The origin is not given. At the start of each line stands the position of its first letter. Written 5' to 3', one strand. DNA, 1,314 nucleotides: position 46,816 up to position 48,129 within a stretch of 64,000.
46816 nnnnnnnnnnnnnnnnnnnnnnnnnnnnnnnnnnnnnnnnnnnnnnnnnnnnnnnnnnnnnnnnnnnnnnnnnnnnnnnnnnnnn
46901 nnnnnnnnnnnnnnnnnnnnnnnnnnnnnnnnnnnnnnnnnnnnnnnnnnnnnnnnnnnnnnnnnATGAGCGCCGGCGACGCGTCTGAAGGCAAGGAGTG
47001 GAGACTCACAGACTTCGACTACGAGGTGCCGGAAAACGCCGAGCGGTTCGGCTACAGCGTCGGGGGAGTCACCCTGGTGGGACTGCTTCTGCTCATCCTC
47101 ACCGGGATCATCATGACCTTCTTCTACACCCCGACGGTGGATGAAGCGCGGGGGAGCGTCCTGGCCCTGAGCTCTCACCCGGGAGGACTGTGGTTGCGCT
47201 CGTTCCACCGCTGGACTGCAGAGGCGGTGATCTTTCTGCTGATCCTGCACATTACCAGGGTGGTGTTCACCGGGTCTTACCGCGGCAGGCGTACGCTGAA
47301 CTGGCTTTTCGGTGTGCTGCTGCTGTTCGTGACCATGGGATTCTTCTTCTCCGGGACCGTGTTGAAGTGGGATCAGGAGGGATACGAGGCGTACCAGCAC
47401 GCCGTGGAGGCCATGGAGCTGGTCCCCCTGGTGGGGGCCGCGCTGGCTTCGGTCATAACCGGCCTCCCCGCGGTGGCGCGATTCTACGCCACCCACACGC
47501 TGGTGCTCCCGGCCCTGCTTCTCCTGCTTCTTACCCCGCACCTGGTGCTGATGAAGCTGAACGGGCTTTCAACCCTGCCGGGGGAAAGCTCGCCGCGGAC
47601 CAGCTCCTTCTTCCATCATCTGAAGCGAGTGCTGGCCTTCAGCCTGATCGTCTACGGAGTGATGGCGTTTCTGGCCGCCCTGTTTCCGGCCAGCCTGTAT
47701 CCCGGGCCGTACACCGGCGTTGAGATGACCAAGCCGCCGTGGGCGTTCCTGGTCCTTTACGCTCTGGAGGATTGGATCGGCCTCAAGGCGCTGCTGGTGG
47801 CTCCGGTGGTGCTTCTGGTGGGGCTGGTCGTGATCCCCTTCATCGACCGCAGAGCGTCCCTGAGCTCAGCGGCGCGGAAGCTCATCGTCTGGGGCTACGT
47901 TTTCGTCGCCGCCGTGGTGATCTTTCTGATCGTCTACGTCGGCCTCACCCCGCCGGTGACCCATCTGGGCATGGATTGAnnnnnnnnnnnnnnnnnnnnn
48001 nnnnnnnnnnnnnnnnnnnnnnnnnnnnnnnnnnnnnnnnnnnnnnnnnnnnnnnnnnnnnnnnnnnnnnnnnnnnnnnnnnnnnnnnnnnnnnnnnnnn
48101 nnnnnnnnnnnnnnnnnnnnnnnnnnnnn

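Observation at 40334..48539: rnfCDGEAB sits in a metal-operator-controlled unit, flanked by a CCAHH membrane protein, a His-rich anchored protein, a cytochrome b and RseC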

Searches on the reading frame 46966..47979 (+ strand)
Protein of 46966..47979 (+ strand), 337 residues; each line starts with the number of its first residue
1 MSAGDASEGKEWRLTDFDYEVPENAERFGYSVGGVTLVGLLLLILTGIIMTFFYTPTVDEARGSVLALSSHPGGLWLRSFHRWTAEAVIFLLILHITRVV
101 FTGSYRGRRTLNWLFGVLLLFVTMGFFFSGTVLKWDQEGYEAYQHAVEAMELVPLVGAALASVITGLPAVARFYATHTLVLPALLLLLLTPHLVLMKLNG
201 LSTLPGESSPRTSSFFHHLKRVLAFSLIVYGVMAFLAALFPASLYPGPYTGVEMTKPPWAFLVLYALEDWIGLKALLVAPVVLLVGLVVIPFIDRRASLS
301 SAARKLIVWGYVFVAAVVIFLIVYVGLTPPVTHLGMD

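Call 3: search_protein_families(library=pfam, proteins=[window:46966-47979:+], max_evalue=0.01)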
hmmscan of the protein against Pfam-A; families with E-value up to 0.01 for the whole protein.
window:46966-47979:+ (337 aa): 3 families
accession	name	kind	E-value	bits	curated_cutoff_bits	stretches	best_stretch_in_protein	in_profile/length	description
PF00033.24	Cytochrome_B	-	4.1e-29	102.2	27.2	1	20-197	5-186/189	Cytochrome b/b6/petB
PF13631.11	Cytochrom_B_N_2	-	3.7e-27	95.8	27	1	88-245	3-167/169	Cytochrome b(N-terminal)/b6/petB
PF14358.11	DUF4405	-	0.00015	22.6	26.7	1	35-96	5-62/66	Domain of unknown function (DUF4405)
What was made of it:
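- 46966..47979 (+): Di-haem cytochrome b (fused b6 plus subunit-IV type), with no Rieske partner. PF00033 and PF13631 match (call 3).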

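Call 7: search_protein_families(library=ncbifam, proteins=[window:46966-47979:+], max_evalue=0.01)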
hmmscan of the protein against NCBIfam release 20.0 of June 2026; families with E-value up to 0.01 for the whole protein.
window:46966-47979:+ (337 aa): 4 families
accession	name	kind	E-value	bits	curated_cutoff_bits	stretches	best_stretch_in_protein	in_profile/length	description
NF040969.1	cytb_ExtP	equivalog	3.6e-43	147.8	290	1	26-201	21-202/205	selenite/tellurite reduction operon b-type cytochrome ExtP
NF002990.0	PRK03735.1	subfamily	1.5e-42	145.8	325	1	27-202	39-220/223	cytochrome b6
NF050120.1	bc1_QcrB_actin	exception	2.2e-23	82.9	500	1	28-252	24-278/458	cytochrome bc1 complex cytochrome b subunit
NF041076.1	cyt_b_SoxC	equivalog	4.4e-18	65.5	740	2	29-201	27-200/542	proton pump complex cytochrome B SoxC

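Call 12: find_homologous_proteins(query=window:46966-47979:+, max_evalue=1e-10)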
Query window:46966-47979:+ (337 aa): 354 proteins with E <= 1e-10 among 8000 candidates; the best 120 are listed.
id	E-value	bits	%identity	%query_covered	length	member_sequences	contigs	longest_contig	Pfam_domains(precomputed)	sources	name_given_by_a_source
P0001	1.4e-214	730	100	100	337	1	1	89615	PF00033.25,PF13631.12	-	-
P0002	8.9e-151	520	68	100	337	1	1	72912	PF00033.25,PF13631.12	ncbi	-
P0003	3.6e-149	515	69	100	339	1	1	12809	PF00033.25,PF13631.12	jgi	jgi:quinol-cytochrome oxidoreductase complex cytochrome b subunit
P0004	1.1e-148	513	67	100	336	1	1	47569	PF00033.25,PF13631.12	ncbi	-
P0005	6.2e-146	504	67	100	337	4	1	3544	PF00033.25,PF13631.12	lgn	-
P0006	7.1e-144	497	68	98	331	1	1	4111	PF00033.25,PF13631.12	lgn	-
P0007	2.0e-143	496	66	97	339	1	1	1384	PF00033.25,PF13631.12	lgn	-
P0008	1.7e-142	493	66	98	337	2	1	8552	PF00033.25,PF13631.12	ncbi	-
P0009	4.6e-142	491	65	99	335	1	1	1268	PF00033.25,PF13631.12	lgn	-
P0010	1.6e-141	490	64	100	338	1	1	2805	PF00033.25,PF13631.12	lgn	-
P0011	6.0e-141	488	69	92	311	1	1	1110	PF00033.25,PF13631.12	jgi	-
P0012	3.4e-139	482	66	99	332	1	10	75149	PF00033.25,PF13631.12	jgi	jgi:ubiquinol-cytochrome c reductase cytochrome b subunit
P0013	4.0e-139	482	66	97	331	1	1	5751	PF00033.25,PF13631.12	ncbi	-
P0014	1.1e-138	480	66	99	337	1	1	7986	PF00033.25,PF13631.12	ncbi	-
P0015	2.2e-137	476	66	97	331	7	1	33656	PF00033.25,PF13631.12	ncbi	-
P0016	3.6e-137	475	64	98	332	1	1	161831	PF00033.25,PF13631.12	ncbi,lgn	-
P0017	9.9e-137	474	66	97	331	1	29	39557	PF00033.25,PF13631.12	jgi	jgi:quinol-cytochrome oxidoreductase complex cytochrome b subunit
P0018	1.0e-136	474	66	96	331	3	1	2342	PF00033.25,PF13631.12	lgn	-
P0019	2.9e-136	472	63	99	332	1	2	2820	PF00033.25,PF13631.12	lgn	-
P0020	3.5e-136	472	65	98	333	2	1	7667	PF00033.25,PF13631.12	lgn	-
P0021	6.0e-136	471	63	99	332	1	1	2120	PF00033.25,PF13631.12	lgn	-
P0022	2.4e-135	469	64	99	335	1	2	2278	PF00033.25,PF13631.12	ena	-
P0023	1.4e-134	467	63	97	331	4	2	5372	PF00033.25,PF13631.12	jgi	jgi:quinol-cytochrome oxidoreductase complex cytochrome b subunit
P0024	1.5e-134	467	64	98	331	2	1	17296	PF00033.25,PF13631.12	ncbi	-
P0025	2.1e-134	466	63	98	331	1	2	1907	PF00033.25,PF13631.12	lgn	-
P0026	3.1e-134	466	59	100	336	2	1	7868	PF00033.25,PF13631.12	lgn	-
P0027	3.5e-134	466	61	97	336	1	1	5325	PF14358.12,PF00033.25,PF01292.27,PF13631.12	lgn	-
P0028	7.1e-134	464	64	97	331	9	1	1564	PF00033.25,PF13631.12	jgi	jgi:quinol-cytochrome oxidoreductase complex cytochrome b subunit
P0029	7.1e-134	464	60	97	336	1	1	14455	PF14358.12,PF00033.25,PF01292.27,PF13631.12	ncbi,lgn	-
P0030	8.1e-134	464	58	100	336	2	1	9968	PF00033.25,PF13631.12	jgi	-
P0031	9.9e-133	461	64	97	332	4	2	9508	PF00033.25,PF13631.12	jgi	jgi:quinol-cytochrome oxidoreductase complex cytochrome b subunit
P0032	1.0e-132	461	58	100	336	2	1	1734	PF14358.12,PF00033.25,PF01292.27,PF13631.12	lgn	-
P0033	1.2e-132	460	62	100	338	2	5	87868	PF00033.25,PF13631.12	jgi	jgi:ubiquinol-cytochrome c reductase cytochrome b subunit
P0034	3.1e-132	459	58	100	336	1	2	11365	PF14358.12,PF00033.25,PF13631.12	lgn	-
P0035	3.4e-132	459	59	100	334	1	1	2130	PF00033.25,PF01292.27,PF13631.12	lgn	-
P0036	7.4e-132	458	60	100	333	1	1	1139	PF00033.25,PF13631.12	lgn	-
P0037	2.0e-131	456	59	99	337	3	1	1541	PF00033.25,PF13631.12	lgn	-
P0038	2.6e-131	456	57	100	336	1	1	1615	PF00033.25,PF13631.12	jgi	-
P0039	8.0e-131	454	59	100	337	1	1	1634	PF00033.25,PF13631.12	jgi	jgi:ubiquinol-cytochrome c reductase cytochrome b subunit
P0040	1.0e-130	454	56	100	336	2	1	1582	PF00033.25,PF13631.12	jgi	-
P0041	4.7e-130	452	57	100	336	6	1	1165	PF14358.12,PF00033.25,PF13631.12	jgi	-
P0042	5.7e-130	452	58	100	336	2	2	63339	PF14358.12,PF00033.25,PF01292.27,PF13631.12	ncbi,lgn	-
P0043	8.1e-130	451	57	100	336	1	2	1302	PF00033.25,PF13631.12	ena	-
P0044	3.3e-129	449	63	96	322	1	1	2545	PF00033.25,PF13631.12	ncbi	-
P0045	7.5e-129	448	58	100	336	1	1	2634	PF00033.25,PF13631.12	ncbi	-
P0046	1.1e-128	447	57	99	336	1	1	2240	PF00033.25,PF13631.12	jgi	-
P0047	1.6e-128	447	57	99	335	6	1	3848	PF00033.25,PF13631.12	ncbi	-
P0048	1.4e-127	444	58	100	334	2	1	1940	PF00033.25,PF01292.27,PF13631.12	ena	-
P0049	2.1e-127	443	57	99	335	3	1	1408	PF00033.25,PF13631.12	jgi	-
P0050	3.5e-127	442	56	100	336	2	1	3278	PF00033.25,PF13631.12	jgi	-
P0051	4.4e-127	442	57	100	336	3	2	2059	PF00033.25,PF13631.12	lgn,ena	-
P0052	6.1e-127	442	56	100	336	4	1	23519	PF00033.25,PF13631.12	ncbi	-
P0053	8.9e-127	441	56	99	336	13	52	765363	PF00033.25,PF01292.27,PF13631.12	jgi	jgi:quinol-cytochrome oxidoreductase complex cytochrome b subunit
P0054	1.5e-126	440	57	100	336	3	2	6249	PF14358.12,PF00033.25,PF13631.12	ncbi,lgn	-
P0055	2.1e-126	440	57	99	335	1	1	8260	PF00033.25,PF13631.12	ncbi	-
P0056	3.2e-126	439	56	100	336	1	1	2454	PF00033.25,PF13631.12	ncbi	-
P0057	4.3e-126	439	57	100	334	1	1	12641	PF00033.25,PF01292.27,PF13631.12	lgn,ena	-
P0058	5.7e-126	439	56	100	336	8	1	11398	PF00033.25,PF13631.12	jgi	-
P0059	7.4e-126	438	56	99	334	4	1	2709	PF00033.25,PF13631.12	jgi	jgi:quinol-cytochrome oxidoreductase complex cytochrome b subunit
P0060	1.4e-125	437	55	99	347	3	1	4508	PF00033.25,PF13631.12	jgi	jgi:quinol-cytochrome oxidoreductase complex cytochrome b subunit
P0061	9.1e-125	435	56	99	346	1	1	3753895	PF00033.25,PF01292.27,PF13631.12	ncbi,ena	-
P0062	1.5e-124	434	57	100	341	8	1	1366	PF00033.25,PF13631.12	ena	-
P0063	3.5e-124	433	55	99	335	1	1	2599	PF00033.25,PF13631.12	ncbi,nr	ncbi:MAG: cytochrome bc complex cytochrome b subunit [Flavobacteriaceae bacterium]|nr:cytochrome bc 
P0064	3.9e-124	432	58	100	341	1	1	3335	PF00033.25,PF13631.12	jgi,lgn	jgi:quinol-cytochrome oxidoreductase complex cytochrome b subunit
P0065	5.2e-124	432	56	99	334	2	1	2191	PF00033.25,PF13631.12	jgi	jgi:quinol-cytochrome oxidoreductase complex cytochrome b subunit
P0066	6.1e-124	432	55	99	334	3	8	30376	PF00033.25,PF01292.27,PF13631.12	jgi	jgi:quinol-cytochrome oxidoreductase complex cytochrome b subunit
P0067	1.1e-123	431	55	99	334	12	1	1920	PF00033.25,PF13631.12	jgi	jgi:quinol-cytochrome oxidoreductase complex cytochrome b subunit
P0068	1.2e-123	431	55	99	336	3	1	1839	PF00033.25,PF13631.12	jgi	jgi:quinol-cytochrome oxidoreductase complex cytochrome b subunit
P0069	3.5e-123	429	56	98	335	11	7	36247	PF00033.25,PF13631.12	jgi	jgi:quinol-cytochrome oxidoreductase complex cytochrome b subunit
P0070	5.1e-122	426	55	100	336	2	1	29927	PF00033.25,PF13631.12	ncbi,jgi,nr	ncbi:MAG: hypothetical protein GXO77_08690 [Calditrichaeota bacterium]|nr:hypothetical protein [Cald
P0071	6.0e-122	425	54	99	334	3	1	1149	PF14358.12,PF00033.25,PF13631.12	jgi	jgi:ubiquinol-cytochrome c reductase cytochrome b subunit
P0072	1.7e-121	424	54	99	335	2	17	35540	PF00033.25,PF01292.27,PF13631.12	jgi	jgi:quinol-cytochrome oxidoreductase complex cytochrome b subunit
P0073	2.5e-121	423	54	99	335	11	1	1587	PF00033.25,PF13631.12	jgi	-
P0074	4.2e-107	376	60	87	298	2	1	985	PF00033.25,PF13631.12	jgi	-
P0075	1.1e-84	303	56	71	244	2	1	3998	PF14358.12,PF00033.25,PF13631.12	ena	-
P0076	2.4e-68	249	43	95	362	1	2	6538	PF00033.25,PF13631.12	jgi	-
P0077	9.4e-68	247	40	99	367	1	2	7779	PF00033.25,PF13631.12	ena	-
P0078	3.1e-66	242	42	87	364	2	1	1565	PF00033.25,PF01292.27,PF13631.12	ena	-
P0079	3.2e-66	242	53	61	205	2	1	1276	PF13631.12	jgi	jgi:quinol-cytochrome oxidoreductase complex cytochrome b subunit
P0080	6.2e-65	238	43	85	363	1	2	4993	PF00033.25,PF13631.12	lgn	-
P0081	7.2e-65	238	40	95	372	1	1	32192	PF00033.25,PF13631.12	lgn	-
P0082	1.0e-64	237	41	91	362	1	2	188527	PF00033.25,PF13631.12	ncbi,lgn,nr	ncbi:MAG: cytochrome bc complex cytochrome b subunit [Chloroflexi bacterium]|nr:cytochrome bc comple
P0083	1.1e-64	237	41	95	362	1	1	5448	PF00033.25,PF13631.12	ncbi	-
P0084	1.1e-64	237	41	95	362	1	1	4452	PF00033.25,PF13631.12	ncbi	-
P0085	1.2e-64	237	42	95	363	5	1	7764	PF00033.25,PF13631.12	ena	-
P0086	1.8e-64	236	42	90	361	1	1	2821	PF00033.25,PF13631.12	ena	-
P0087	2.0e-64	236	43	95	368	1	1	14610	PF00033.25,PF13631.12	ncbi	-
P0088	2.2e-64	236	43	87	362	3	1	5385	PF00033.25,PF13631.12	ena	-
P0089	2.6e-64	236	42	95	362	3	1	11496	PF00033.25,PF13631.12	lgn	-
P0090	2.9e-64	236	40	91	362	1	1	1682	PF00033.25,PF13631.12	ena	-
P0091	3.2e-64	236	42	83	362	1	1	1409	PF00033.25,PF13631.12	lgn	-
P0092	3.4e-64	235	43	88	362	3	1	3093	PF00033.25,PF13631.12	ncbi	-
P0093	3.7e-64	235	40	99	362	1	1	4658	PF00033.25,PF13631.12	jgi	jgi:quinol-cytochrome oxidoreductase complex cytochrome b subunit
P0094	4.8e-64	235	39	99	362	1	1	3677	PF00033.25,PF13631.12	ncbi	-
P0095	7.2e-64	234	42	88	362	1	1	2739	PF00033.25,PF13631.12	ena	-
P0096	9.5e-64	234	41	87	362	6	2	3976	PF00033.25,PF13631.12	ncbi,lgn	-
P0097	1.3e-63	234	43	87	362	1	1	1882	PF00033.25,PF13631.12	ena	-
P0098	1.4e-63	233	41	87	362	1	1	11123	PF00033.25,PF13631.12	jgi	jgi:ubiquinol-cytochrome c reductase cytochrome b subunit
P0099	1.4e-63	233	40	91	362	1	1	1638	PF00033.25,PF13631.12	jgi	jgi:quinol-cytochrome oxidoreductase complex cytochrome b subunit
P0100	2.0e-63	233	40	95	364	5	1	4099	PF00033.25,PF13631.12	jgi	-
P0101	2.8e-63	232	40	99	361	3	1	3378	PF00033.25,PF13631.12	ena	-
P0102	3.0e-63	232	42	95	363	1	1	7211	PF00033.25,PF01292.27,PF13631.12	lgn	-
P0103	3.8e-63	232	41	95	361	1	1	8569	PF00033.25,PF13631.12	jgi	jgi:ubiquinol-cytochrome c reductase cytochrome b subunit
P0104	4.1e-63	232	41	95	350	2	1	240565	PF00033.25,PF13631.12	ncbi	-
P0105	5.2e-63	232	40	95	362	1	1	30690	PF00033.25,PF13631.12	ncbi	ncbi:MAG: cytochrome b N-terminal domain-containing protein [Chloroflexota bacterium]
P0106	5.3e-63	232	41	82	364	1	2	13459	PF00033.25,PF13631.12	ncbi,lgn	-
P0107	5.4e-63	231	41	88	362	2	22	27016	PF00033.25,PF13631.12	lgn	-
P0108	5.4e-63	231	41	91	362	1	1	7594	PF00033.25,PF13631.12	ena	-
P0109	6.6e-63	231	39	98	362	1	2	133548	PF00033.25,PF13631.12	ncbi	ncbi:MAG: cytochrome b [Candidatus Limnocylindrales bacterium]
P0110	8.0e-63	231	38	96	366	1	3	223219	PF00033.25,PF13631.12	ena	-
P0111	8.1e-63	231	40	96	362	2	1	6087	PF00033.25,PF13631.12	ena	-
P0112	1.2e-62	230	42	77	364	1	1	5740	PF14358.12,PF00033.25,PF01292.27,PF13631.12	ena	-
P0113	1.2e-62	230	42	87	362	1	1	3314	PF00033.25,PF13631.12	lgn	-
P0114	3.0e-62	229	40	95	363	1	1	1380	PF00033.25,PF13631.12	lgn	-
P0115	3.3e-62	229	40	99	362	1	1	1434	PF00033.25,PF13631.12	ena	-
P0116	4.3e-62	229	40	95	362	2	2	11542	PF00033.25,PF01292.27,PF13631.12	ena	-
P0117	5.1e-62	228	40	95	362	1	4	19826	PF00033.25,PF13631.12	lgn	-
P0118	5.3e-62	228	42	89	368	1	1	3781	PF00033.25,PF13631.12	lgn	-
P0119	5.3e-62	228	39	99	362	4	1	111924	PF00033.25,PF13631.12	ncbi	ncbi:MAG: cytochrome b N-terminal domain-containing protein [Chloroflexota bacterium]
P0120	6.0e-62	228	39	99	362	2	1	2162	PF00033.25,PF01292.27,PF13631.12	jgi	jgi:quinol-cytochrome oxidoreductase complex cytochrome b subunit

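Call 13: find_encoding_contigs(protein=P0002, flank=10000, max_places=2)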
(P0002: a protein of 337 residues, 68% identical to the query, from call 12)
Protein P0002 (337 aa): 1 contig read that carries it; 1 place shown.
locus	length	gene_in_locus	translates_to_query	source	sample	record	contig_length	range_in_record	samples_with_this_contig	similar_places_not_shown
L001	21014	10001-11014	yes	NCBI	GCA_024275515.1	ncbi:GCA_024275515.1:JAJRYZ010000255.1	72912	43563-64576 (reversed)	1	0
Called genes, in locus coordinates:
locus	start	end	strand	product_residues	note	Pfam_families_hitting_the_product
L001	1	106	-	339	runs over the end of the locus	PF00005:ABC_tran, PF08352:oligo_HPY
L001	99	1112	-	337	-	PF00005:ABC_tran, PF08352:oligo_HPY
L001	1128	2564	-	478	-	PF00884:Sulfatase, PF01663:Phosphodiest (weak), PF16347:SGSH_C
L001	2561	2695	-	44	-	-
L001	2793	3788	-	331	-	PF00356:LacI, PF00532:Peripla_BP_1, PF13407:Peripla_BP_4, PF13377:Peripla_BP_3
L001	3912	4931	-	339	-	PF02779:Transket_pyr, PF02780:Transketolase_C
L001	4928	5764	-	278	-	PF13292:DXP_synthase_N, PF00456:Transketolase_N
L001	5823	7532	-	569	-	PF02836:Glyco_hydro_2_C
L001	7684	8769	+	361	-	PF13784:Fic_N, PF02661:Fic, PF21248:SoFic-like_C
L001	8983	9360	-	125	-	-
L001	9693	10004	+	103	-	-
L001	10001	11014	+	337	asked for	PF00033:Cytochrome_B, PF13631:Cytochrom_B_N_2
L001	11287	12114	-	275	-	-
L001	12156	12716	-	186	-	PF01475:FUR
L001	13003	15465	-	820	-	-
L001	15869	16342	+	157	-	PF27217:AF_0155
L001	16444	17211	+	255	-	PF01814:Hemerythrin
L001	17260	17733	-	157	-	PF13690:CheX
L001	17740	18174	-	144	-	PF00072:Response_reg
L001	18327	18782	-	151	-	PF01627:Hpt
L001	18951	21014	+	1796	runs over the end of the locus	PF00989:PAS, PF08448:PAS_4, PF13426:PAS_9, PF00989:PAS, PF13188:PAS_8, PF13426:PAS_9, PF00989:PAS, PF08448:PAS_4, +9 more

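Call 14: find_encoding_contigs(protein=P0061, flank=10000, max_places=2)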
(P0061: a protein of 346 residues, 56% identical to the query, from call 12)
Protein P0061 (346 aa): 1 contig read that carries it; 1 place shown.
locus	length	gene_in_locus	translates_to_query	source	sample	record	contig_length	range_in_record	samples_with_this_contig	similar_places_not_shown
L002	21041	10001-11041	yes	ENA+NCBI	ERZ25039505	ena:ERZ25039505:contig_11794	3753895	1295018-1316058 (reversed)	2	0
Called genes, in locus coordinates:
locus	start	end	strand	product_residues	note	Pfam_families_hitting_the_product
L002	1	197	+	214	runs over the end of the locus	PF13590:DUF4136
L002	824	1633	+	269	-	-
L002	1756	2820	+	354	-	PF01073:3Beta_HSD, PF01370:Epimerase, PF04321:RmlD_sub_bind, PF16363:GDP_Man_Dehyd, PF07993:NAD_binding_4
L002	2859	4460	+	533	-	PF19335:HMBD, PF03779:SPW, PF07884:VKOR, PF03779:SPW (weak)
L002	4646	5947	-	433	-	PF10091:Glycoamylase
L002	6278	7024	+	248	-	PF05239:PRC (weak)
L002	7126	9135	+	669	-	PF00456:Transketolase_N, PF02779:Transket_pyr, PF22613:Transketolase_C_1, PF02780:Transketolase_C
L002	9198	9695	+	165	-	PF02502:LacAB_rpiB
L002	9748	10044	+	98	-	-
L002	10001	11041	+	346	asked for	PF01292:Ni_hydr_CYTB (weak), PF00033:Cytochrome_B, PF13631:Cytochrom_B_N_2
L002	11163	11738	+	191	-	PF03168:LEA_2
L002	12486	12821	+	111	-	-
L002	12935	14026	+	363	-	PF00923:TAL_FSA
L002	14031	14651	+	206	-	PF00702:Hydrolase, PF13419:HAD_2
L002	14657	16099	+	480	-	PF03446:NAD_binding_2, PF00393:6PGD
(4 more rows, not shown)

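Call 17: find_encoding_contigs(protein=P0016, flank=10000, max_places=2)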
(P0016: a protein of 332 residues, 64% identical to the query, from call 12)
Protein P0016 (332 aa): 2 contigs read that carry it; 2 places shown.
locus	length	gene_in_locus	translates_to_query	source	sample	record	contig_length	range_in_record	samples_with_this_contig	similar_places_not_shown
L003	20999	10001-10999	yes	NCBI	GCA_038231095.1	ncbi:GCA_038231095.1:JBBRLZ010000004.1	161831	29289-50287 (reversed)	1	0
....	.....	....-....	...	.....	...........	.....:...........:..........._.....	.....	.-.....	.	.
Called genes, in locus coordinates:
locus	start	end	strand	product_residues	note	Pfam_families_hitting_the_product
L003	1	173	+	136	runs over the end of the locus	-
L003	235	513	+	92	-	PF18926:DUF5676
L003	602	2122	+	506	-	PF00171:Aldedh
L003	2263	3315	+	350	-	PF01370:Epimerase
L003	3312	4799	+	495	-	PF03779:SPW, PF07884:VKOR, PF03779:SPW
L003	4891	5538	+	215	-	-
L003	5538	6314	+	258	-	-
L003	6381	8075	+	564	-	PF04191:PEMT (weak), PF09863:DUF2090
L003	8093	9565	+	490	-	PF03446:NAD_binding_2, PF00393:6PGD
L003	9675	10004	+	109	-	-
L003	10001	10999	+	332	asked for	PF00033:Cytochrome_B, PF13631:Cytochrom_B_N_2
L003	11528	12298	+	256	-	PF05239:PRC (faint)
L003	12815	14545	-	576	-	PF00890:FAD_binding_2, PF01266:DAO, PF01494:FAD_binding_3, PF03486:HI0933_like (faint), PF02910:Succ_DH_flav_C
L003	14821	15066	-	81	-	-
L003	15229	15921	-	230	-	PF11181:YflT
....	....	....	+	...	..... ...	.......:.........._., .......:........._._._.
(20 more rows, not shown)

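Call 18: find_encoding_contigs(protein=P0004, flank=10000, max_places=2)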
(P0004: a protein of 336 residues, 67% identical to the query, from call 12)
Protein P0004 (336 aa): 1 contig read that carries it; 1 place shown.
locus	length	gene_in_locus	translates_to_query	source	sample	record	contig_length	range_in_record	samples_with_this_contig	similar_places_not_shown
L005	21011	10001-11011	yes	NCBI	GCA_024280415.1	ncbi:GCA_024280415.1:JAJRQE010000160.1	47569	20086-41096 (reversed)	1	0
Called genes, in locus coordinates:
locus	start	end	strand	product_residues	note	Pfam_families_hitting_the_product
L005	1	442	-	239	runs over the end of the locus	PF04286:DUF445 (weak)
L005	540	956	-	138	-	PF01842:ACT, PF13291:ACT_4 (faint), PF19571:ACT_8, PF22629:ACT_AHAS_ss (weak)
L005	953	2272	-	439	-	PF00501:AMP-binding, PF14535:AMP-binding_C_2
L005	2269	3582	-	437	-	PF00501:AMP-binding, PF14535:AMP-binding_C_2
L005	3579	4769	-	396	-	PF00155:Aminotran_1_2, PF00266:Aminotran_5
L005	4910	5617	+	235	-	PF00581:Rhodanese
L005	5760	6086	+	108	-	PF12844:HTH_19, PF13560:HTH_31 (weak), PF01381:HTH_3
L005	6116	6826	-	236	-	PF00657:Lipase_GDSL, PF13472:Lipase_GDSL_2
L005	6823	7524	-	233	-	PF13411:MerR_1, PF00376:MerR (weak)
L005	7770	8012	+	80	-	PF01257:2Fe-2S_thioredx (faint)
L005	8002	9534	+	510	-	PF25160:LdpA_Fe-S-bd, PF12838:Fer4_7 (weak), PF00037:Fer4, PF12797:Fer4_2 (weak), PF12837:Fer4_6 (weak), PF13237:Fer4_10 (weak), PF00037:Fer4, PF02906:Fe_hyd_lg_C, +7 more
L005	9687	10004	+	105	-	-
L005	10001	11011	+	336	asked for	PF00033:Cytochrome_B, PF13631:Cytochrom_B_N_2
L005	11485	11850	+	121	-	PF00440:TetR_N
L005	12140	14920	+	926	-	PF03176:MMPL, PF12349:Sterol-sensing (faint), PF03176:MMPL, PF02460:Patched (weak)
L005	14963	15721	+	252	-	PF17131:TP_0789-like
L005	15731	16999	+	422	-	-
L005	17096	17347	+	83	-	PF02604:PhdYeFM_antitox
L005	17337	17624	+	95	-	PF05016:ParE_toxin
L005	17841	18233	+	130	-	PF00072:Response_reg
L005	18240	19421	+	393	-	PF02518:HATPase_c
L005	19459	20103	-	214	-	PF00702:Hydrolase, PF12710:HAD (weak), PF13419:HAD_2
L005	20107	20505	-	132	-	-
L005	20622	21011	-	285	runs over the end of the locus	-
